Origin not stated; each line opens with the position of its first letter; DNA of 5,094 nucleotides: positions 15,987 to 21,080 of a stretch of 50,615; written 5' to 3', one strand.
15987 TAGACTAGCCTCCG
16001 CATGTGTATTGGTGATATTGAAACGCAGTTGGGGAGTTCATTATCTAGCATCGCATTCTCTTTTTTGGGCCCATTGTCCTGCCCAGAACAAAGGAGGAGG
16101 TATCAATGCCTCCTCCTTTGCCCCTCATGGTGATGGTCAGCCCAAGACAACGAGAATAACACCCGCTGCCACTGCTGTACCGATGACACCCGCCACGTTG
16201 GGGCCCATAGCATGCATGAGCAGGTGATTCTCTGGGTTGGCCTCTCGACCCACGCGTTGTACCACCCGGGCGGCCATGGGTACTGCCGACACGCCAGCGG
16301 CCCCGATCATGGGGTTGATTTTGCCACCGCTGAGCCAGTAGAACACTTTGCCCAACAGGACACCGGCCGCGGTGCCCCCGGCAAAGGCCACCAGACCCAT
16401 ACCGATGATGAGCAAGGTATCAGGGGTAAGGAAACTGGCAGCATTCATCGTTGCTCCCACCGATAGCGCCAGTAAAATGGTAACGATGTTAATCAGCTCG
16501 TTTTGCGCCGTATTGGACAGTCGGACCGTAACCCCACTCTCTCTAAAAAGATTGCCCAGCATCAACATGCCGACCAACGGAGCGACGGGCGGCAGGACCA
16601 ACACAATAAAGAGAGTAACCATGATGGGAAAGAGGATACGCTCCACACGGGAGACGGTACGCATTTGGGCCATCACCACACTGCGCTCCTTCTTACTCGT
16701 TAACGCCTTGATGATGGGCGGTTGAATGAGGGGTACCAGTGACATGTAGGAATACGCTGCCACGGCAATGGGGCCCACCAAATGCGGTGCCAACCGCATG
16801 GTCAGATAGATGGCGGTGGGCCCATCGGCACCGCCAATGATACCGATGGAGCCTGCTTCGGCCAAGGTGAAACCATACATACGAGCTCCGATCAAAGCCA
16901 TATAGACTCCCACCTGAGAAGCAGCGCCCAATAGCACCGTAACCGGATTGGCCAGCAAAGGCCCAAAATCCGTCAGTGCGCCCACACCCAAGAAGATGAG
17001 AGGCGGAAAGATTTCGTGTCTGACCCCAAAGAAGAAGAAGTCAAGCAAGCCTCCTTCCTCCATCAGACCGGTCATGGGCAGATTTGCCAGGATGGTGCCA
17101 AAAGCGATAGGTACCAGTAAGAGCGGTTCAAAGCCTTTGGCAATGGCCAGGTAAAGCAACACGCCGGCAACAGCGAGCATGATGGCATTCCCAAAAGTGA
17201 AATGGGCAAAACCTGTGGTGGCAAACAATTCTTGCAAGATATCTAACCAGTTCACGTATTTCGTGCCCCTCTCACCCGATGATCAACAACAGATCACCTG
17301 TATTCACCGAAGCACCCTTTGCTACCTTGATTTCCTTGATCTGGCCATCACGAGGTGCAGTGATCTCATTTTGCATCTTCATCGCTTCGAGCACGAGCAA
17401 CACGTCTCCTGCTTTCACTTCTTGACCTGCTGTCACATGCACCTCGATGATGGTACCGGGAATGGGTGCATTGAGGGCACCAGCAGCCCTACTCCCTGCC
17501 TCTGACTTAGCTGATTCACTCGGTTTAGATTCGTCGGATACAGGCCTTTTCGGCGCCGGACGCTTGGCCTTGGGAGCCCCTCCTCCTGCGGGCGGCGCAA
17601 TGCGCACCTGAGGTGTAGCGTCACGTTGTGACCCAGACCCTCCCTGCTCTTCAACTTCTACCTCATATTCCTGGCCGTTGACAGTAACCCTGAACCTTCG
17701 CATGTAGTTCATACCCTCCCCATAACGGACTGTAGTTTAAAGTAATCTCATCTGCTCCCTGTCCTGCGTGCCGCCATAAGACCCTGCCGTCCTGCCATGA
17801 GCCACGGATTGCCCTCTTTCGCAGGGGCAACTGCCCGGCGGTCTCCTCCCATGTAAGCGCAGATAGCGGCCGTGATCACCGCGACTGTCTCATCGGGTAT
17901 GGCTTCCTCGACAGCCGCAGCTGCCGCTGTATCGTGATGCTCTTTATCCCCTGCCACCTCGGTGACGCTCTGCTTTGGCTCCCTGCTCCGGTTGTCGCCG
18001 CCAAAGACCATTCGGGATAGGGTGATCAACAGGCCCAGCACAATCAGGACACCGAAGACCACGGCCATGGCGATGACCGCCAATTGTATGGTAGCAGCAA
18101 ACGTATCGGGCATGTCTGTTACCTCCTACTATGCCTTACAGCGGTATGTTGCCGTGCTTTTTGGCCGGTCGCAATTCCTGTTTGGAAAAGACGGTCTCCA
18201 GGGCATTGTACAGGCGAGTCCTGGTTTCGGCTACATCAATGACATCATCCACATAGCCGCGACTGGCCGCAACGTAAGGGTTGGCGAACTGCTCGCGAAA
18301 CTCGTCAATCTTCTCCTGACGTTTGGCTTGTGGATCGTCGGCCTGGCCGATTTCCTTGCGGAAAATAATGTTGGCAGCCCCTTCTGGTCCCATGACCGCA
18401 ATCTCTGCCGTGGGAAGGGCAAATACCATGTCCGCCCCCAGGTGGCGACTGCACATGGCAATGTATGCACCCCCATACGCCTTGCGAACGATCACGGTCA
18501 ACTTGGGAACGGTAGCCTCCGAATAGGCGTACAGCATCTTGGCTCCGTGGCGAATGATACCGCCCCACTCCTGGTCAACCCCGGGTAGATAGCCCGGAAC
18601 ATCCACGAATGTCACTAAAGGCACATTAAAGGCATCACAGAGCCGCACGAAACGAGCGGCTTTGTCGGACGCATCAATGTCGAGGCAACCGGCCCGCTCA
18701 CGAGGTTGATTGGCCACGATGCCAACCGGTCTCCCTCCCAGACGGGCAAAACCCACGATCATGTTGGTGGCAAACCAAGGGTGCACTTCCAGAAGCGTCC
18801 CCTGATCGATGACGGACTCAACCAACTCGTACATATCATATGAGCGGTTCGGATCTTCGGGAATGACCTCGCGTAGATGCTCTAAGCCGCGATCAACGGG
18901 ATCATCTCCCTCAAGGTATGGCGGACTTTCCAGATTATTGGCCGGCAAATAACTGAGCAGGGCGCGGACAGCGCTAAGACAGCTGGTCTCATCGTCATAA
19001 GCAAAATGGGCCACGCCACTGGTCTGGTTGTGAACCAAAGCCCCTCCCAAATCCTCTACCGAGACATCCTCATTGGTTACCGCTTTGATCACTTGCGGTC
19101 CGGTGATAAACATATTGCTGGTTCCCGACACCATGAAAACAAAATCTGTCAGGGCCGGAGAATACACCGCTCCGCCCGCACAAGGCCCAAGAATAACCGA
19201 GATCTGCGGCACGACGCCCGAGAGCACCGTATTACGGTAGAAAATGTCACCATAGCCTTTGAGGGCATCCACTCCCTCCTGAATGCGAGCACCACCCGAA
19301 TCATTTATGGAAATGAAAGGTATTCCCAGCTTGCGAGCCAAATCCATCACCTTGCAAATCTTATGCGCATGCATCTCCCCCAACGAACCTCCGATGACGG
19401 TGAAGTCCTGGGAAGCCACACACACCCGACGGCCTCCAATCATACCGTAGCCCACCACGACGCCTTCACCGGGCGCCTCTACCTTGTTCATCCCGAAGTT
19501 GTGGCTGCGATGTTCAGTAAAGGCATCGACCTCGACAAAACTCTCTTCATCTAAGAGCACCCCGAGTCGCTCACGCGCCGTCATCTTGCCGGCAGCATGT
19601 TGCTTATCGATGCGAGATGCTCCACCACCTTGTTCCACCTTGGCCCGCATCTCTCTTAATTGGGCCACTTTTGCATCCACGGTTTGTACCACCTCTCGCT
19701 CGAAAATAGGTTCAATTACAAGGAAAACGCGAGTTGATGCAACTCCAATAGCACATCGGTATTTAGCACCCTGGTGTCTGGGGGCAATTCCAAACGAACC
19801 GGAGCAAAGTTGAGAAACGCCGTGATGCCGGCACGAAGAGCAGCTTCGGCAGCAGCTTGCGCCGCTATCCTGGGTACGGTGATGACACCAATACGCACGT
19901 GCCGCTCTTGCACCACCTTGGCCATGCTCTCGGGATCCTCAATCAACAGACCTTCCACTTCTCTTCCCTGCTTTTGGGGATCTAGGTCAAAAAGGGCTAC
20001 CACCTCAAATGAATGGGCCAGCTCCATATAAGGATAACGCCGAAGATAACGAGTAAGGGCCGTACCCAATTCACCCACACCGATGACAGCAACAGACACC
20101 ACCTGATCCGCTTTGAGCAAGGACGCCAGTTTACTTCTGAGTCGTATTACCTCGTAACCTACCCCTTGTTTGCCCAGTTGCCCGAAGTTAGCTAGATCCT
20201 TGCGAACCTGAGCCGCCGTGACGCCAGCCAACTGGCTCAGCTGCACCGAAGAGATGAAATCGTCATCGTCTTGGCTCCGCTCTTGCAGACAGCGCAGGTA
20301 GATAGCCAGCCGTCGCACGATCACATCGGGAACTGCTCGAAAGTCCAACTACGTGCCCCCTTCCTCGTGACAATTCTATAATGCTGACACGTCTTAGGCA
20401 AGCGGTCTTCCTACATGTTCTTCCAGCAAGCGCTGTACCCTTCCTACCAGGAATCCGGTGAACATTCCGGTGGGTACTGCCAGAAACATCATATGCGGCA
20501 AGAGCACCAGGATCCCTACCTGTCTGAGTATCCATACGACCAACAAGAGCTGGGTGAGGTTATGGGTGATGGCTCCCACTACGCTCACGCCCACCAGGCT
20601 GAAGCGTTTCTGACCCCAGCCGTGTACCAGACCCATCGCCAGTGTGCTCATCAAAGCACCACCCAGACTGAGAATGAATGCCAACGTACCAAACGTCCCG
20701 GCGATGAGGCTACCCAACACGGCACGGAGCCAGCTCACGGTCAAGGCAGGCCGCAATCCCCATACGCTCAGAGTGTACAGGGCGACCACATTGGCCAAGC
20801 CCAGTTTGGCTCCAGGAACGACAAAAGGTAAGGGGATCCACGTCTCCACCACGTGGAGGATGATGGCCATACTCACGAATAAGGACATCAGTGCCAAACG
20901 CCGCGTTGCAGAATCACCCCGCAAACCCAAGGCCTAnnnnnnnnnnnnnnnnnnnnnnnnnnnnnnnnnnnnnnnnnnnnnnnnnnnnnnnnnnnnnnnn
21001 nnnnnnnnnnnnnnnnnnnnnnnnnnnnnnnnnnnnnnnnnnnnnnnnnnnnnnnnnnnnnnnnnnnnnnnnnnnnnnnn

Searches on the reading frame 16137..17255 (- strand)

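Call 9: search_protein_families(library=pfam, proteins=[window:16137-17255:-], max_evalue=0.001)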
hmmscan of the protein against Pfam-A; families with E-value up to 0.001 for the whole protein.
window:16137-17255:- (372 aa): 1 family
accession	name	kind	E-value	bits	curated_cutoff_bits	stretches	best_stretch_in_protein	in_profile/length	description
PF03977.18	OAD_beta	-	1.3e-153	511.6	31.6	1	23-370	2-348/349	Na+-transporting oxaloacetate decarboxylase beta subunit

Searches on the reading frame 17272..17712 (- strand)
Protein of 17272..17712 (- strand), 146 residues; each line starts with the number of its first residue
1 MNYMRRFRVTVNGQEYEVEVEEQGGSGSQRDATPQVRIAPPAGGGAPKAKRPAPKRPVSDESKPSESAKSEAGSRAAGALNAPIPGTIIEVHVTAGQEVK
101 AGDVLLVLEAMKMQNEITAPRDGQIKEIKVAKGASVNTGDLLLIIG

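Call 9: search_protein_families(library=pfam, proteins=[window:17272-17712:-], max_evalue=0.001)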
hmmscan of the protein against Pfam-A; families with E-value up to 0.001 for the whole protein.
window:17272-17712:- (146 aa): 6 families
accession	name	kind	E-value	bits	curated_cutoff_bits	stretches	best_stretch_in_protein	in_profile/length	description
PF00364.28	Biotin_lipoyl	-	7.2e-22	77.4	22.1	1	80-145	3-73/73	Biotin-requiring enzyme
PF13533.13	Biotin_lipoyl_2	-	3.5e-17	62.2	29.8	2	80-109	3-32/32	Biotin-lipoyl like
PF13437.12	HlyD_3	-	6.5e-10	40.1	22.2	0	80-109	2-31/106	HlyD family secretion protein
PF16576.10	HlyD_D23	-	1.8e-06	27.9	30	0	79-109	110-140/214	Barrel-sandwich domain of CusB or HlyD membrane-fusion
PF05896.17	NQRA_N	-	0.00018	22.1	25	1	63-129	14-79/94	NqrA N-terminal barrel-sandwich hybrid domain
PF01597.25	GCV_H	-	0.00047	20.5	22.2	0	95-128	41-74/122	Glycine cleavage H-protein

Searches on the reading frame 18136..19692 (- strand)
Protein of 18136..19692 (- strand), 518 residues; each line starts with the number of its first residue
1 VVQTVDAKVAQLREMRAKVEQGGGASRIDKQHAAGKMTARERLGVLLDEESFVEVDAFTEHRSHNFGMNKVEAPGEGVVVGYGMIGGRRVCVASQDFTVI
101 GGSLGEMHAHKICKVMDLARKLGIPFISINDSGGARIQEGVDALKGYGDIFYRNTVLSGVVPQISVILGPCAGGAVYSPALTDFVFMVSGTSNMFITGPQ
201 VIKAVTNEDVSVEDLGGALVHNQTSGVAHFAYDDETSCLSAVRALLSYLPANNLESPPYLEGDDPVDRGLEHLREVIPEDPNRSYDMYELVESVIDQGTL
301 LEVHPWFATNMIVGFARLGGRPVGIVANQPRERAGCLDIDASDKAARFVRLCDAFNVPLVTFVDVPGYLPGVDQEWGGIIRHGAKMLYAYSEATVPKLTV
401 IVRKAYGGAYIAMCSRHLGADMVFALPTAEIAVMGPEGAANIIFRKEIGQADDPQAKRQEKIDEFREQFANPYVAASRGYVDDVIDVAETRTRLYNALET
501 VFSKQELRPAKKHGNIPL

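Call 9: search_protein_families(library=pfam, proteins=[window:18136-19692:-], max_evalue=0.001)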
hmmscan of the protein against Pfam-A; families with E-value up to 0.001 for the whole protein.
window:18136-19692:- (518 aa): 3 families
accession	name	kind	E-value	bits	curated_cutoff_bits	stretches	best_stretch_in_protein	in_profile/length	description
PF01039.27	Carboxyl_trans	-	1.1e-200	667.9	22.3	1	30-516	1-493/493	Carboxyl transferase domain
PF03255.19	ACCA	-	7.6e-17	61.9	23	1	312-447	95-234/310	Acetyl co-enzyme A carboxylase carboxyltransferase-like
PF06833.16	MdcE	-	2.2e-06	28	32.7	1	356-508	27-172/196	Malonate decarboxylase gamma subunit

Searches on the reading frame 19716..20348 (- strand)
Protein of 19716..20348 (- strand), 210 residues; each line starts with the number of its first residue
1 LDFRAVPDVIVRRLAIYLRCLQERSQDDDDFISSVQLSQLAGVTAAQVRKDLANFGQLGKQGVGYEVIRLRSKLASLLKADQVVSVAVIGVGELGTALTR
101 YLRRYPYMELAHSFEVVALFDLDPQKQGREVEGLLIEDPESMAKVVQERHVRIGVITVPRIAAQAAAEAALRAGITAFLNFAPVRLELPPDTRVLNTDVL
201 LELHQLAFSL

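Call 9: search_protein_families(library=pfam, proteins=[window:19716-20348:-], max_evalue=0.001)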
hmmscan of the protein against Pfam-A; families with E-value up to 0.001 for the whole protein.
window:19716-20348:- (210 aa): 3 families
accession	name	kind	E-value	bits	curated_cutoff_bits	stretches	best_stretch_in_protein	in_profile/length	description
PF06971.19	Put_DNA-bind_N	-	8.6e-16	58.2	27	1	6-52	2-48/49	Putative DNA-binding protein N-terminus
PF02629.25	CoA_binding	-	2.9e-14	54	22.3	1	84-184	4-97/97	CoA binding domain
PF01408.29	GFO_IDH_MocA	-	0.00017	22.7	24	1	85-178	2-90/120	Oxidoreductase family, NAD-binding Rossmann fold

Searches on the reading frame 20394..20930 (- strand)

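Call 9: search_protein_families(library=pfam, proteins=[window:20394-20930:-], max_evalue=0.001)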
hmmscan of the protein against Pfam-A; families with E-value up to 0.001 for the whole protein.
window:20394-20930:- (178 aa): 1 family
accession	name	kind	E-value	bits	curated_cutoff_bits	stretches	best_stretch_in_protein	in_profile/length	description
PF07456.16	Hpre_diP_synt_I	-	2.4e-43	148.1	30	1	18-163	1-145/147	Heptaprenyl diphosphate synthase component I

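Call 53: search_protein_families(library=ncbifam, proteins=[window:20394-20930:-], max_evalue=0.00001)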
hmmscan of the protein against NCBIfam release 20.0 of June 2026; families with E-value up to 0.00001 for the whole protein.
window:20394-20930:- (178 aa): 0 families
